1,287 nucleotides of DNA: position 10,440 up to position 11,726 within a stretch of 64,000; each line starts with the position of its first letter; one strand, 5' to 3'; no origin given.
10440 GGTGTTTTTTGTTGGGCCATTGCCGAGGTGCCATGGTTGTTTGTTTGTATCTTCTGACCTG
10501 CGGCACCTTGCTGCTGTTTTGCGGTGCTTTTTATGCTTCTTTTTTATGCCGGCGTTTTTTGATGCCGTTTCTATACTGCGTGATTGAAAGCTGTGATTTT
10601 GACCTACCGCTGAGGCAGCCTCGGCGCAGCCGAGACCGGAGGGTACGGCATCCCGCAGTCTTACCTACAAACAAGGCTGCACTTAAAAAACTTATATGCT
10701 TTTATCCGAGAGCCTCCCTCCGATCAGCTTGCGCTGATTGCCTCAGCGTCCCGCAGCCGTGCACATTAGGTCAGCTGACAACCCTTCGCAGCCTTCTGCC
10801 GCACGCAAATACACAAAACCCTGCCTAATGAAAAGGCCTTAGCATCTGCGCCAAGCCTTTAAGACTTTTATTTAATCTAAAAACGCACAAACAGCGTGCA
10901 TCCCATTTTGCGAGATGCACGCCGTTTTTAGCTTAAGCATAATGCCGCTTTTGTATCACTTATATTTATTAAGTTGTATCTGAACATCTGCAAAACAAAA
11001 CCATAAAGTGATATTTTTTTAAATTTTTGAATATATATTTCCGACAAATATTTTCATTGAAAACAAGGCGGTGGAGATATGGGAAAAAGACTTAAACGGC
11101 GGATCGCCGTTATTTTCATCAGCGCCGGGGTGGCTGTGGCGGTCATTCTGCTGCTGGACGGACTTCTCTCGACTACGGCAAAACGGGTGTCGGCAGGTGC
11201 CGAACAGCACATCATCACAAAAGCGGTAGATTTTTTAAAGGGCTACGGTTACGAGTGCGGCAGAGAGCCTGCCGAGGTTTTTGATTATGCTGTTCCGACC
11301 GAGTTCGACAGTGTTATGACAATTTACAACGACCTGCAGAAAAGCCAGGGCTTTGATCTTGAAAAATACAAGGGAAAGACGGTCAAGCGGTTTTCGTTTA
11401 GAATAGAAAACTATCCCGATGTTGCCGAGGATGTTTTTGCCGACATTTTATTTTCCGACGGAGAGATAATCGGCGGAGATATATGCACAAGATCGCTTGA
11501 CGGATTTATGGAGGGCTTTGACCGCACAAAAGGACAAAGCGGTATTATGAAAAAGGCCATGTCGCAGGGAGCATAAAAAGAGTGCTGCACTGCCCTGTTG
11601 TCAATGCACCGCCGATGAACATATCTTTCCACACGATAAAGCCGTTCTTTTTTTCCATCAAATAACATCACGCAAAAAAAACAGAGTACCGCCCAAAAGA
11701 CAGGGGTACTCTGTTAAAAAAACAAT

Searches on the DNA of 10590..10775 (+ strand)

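Call 75: search_dna_similar(query=window:10590-10775:+, collection=plasmids, mode=distant, max_evalue=0.001, max_rows=10)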
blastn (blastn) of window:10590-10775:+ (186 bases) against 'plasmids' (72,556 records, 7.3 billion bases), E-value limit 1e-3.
No match.

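Call 76: search_dna_similar(query=window:10590-10775:+, collection=phages, mode=distant, max_evalue=0.001, max_rows=10)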
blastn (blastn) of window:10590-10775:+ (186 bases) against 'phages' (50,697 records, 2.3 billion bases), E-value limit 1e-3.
No match.

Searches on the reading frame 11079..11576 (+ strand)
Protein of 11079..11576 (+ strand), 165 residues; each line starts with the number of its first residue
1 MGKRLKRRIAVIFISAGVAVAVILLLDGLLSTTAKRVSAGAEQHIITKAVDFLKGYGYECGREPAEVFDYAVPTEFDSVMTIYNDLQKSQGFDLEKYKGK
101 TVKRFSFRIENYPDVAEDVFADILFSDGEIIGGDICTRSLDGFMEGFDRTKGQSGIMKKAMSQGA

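Call 14: search_protein_families(library=pfam, proteins=[window:11079-11576:+])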
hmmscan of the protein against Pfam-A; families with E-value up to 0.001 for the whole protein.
window:11079-11576:+ (165 aa): 1 family
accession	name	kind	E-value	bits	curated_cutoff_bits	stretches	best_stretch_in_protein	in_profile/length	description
PF16112.10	DUF4830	-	1.2e-27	96.5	23.5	1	52-135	1-84/84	Domain of unknown function (DUF4830)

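Call 83: find_encoding_contigs(protein=window:11079-11576:+, flank=3000, max_places=10)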
Protein window:11079-11576:+ (165 aa): no gene with exactly this product is on record in the collection.
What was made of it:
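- Tried and rejected: One look-up found no record (call 83).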
